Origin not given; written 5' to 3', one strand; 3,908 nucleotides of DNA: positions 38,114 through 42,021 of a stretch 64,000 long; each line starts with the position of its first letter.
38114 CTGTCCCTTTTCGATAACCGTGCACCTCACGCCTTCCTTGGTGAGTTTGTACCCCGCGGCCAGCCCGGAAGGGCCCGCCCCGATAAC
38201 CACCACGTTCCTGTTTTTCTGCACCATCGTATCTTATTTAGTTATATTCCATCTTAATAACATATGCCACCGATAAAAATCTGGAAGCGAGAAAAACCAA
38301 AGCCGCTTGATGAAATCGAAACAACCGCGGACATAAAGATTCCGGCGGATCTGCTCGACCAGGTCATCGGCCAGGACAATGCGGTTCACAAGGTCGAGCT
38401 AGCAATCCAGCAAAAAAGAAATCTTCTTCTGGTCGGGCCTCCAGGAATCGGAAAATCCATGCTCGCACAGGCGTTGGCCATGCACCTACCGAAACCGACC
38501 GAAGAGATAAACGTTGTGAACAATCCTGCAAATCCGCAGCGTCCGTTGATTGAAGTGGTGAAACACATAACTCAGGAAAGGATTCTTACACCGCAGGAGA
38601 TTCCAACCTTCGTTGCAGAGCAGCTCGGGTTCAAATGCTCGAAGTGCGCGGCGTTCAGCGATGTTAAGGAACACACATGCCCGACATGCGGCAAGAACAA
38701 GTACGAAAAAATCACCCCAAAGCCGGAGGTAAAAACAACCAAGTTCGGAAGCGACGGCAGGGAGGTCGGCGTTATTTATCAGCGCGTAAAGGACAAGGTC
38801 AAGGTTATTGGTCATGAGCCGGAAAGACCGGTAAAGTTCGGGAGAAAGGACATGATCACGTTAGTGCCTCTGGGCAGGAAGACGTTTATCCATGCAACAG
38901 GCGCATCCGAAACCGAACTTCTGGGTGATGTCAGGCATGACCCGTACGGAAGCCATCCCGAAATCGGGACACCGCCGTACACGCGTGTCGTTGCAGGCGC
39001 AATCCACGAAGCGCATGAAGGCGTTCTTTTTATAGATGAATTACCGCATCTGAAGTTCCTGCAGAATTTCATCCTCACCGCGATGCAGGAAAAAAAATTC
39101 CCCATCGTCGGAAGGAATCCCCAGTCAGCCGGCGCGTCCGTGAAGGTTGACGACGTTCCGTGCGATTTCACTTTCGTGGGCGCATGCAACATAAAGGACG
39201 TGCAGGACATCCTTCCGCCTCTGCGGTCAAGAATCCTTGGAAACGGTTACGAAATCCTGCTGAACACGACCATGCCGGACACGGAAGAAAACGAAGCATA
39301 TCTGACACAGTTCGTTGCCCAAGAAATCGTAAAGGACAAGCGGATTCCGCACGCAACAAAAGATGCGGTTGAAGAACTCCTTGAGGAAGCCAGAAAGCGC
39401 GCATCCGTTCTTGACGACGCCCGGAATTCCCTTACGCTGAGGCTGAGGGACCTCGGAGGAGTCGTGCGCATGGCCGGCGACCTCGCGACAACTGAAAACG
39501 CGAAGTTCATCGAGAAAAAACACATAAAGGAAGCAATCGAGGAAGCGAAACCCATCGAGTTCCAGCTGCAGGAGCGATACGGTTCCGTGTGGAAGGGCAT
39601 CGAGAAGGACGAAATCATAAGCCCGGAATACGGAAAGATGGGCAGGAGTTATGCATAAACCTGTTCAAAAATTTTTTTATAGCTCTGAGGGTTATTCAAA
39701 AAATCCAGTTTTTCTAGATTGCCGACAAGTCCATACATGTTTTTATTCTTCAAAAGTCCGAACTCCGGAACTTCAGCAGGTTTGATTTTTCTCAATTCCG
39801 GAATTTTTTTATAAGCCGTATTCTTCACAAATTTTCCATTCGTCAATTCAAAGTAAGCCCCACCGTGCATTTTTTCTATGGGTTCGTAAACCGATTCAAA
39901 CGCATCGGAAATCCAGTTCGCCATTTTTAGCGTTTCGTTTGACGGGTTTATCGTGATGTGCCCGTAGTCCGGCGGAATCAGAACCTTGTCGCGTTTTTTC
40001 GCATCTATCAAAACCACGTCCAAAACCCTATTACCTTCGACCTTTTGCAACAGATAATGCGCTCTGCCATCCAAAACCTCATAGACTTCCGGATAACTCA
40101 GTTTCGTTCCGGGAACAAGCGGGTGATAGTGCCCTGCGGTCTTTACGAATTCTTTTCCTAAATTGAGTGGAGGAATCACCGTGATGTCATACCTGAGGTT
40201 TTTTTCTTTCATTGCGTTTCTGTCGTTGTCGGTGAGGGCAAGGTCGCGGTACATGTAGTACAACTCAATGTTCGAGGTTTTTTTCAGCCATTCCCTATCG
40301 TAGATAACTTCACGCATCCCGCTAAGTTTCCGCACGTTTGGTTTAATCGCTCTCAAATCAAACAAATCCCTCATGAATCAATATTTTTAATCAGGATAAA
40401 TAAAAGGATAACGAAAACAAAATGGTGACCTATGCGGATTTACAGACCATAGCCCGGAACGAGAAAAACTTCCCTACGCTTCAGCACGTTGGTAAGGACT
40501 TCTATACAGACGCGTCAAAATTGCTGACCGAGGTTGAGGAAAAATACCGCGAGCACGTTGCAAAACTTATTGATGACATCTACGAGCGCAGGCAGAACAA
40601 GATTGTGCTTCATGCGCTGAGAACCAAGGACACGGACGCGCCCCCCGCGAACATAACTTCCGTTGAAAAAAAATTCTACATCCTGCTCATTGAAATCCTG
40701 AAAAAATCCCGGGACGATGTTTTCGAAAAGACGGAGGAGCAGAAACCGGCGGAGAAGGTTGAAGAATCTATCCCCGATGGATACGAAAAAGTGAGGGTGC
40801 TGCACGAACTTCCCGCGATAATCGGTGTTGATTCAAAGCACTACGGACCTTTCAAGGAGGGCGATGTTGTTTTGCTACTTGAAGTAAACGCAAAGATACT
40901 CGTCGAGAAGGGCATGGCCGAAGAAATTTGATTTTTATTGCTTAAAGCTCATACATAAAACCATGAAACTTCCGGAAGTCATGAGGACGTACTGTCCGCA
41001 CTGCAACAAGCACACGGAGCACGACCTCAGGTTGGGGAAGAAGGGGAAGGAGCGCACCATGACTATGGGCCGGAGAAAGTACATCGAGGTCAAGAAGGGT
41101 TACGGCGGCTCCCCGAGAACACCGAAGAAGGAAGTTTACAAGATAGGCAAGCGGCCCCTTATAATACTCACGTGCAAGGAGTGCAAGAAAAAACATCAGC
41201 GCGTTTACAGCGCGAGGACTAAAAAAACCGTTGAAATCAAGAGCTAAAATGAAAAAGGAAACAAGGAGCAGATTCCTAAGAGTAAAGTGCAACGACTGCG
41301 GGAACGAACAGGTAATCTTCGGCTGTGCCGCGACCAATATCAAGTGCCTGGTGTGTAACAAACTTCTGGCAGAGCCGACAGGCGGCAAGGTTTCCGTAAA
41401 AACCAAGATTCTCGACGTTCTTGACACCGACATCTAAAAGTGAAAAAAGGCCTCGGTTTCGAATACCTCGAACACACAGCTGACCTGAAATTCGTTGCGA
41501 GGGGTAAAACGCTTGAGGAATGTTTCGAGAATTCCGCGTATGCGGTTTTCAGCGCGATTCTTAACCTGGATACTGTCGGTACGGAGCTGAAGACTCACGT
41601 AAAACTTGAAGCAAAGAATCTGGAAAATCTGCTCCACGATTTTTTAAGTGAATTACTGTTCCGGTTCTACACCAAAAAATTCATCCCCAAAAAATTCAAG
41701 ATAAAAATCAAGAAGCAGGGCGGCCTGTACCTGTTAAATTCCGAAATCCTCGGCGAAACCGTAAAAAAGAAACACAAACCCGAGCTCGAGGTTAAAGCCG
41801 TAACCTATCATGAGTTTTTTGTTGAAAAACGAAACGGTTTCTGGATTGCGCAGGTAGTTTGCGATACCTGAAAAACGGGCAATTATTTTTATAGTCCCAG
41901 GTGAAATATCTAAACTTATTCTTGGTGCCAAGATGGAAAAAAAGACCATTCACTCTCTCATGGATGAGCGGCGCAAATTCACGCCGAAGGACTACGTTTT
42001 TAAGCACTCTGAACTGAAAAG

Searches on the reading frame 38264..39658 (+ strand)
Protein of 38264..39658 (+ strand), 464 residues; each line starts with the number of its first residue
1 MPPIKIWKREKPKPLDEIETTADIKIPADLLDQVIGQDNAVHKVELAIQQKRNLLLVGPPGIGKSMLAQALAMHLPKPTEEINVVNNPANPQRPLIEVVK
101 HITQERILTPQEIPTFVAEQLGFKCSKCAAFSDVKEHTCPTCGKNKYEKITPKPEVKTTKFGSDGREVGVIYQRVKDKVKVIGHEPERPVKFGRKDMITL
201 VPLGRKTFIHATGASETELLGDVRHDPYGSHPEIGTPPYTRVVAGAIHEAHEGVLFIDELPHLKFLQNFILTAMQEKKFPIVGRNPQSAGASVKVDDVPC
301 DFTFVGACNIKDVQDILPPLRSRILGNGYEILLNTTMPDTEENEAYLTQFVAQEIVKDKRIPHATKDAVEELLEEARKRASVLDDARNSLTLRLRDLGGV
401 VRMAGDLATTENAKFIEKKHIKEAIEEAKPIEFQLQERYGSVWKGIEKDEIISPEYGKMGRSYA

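Call 57: search_protein_families(library=pfam, max_evalue=0.00001, proteins=[window:38264-39658:+])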
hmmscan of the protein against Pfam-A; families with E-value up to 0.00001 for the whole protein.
window:38264-39658:+ (464 aa): 9 families
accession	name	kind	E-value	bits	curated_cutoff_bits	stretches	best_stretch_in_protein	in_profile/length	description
PF01078.27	Mg_chelatase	-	1.4e-15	57.8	20.3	1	31-81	2-52/207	Magnesium chelatase, subunit ChlI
PF00158.32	Sigma54_activat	-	5.9e-10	39.5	20.2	0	244-287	86-130/168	Sigma-54 interaction domain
PF07728.20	AAA_5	-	1.6e-08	35.1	22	0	53-83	1-32/139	AAA domain (dynein-related subfamily)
PF05496.18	RuvB_N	-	3.6e-08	33.8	27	0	30-112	5-92/159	Holliday junction DNA helicase RuvB P-loop domain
PF00004.35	AAA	-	2.9e-07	31.5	21.2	0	54-84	1-31/131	ATPase family associated with various cellular activities (AAA)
PF00493.29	MCM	-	9.2e-07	28.6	23.3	0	205-278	83-149/224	MCM P-loop domain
PF13401.12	AAA_22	-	1.9e-06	28.6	27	0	50-105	4-60/130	AAA domain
PF00005.33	ABC_tran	-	2.3e-06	28.7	25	1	42-111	2-73/137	ABC transporter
PF20720.3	nSTAND3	-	7.8e-06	26.1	27.2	0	40-87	6-53/155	Novel STAND NTPase 3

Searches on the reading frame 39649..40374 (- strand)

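Call 57: search_protein_families(library=pfam, max_evalue=0.00001, proteins=[window:39649-40374:-])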
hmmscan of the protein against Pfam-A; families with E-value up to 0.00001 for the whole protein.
window:39649-40374:- (241 aa): 1 family
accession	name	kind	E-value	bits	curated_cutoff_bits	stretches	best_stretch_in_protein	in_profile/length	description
PF06560.17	GPI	-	1e-43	149.2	20.7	1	14-192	1-181/182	Glucose-6-phosphate isomerase (GPI)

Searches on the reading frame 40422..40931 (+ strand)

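Call 57: search_protein_families(library=pfam, max_evalue=0.00001, proteins=[window:40422-40931:+])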
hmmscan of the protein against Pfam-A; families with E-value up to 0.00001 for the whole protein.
window:40422-40931:+ (169 aa): 1 family
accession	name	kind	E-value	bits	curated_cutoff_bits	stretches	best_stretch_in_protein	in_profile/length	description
PF22090.1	Gins51_C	-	4.6e-15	55.6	27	1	122-169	1-48/48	Gins51, C-terminal domain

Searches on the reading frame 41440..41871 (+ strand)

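Call 57: search_protein_families(library=pfam, max_evalue=0.00001, proteins=[window:41440-41871:+])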
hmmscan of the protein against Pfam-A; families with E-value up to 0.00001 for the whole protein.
window:41440-41871:+ (143 aa): 1 family
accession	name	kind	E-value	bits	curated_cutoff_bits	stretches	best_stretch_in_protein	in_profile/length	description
PF01951.21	Archease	-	6.2e-40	137.1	25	1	7-142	1-135/136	Archease protein family (MTH1598/TM1083)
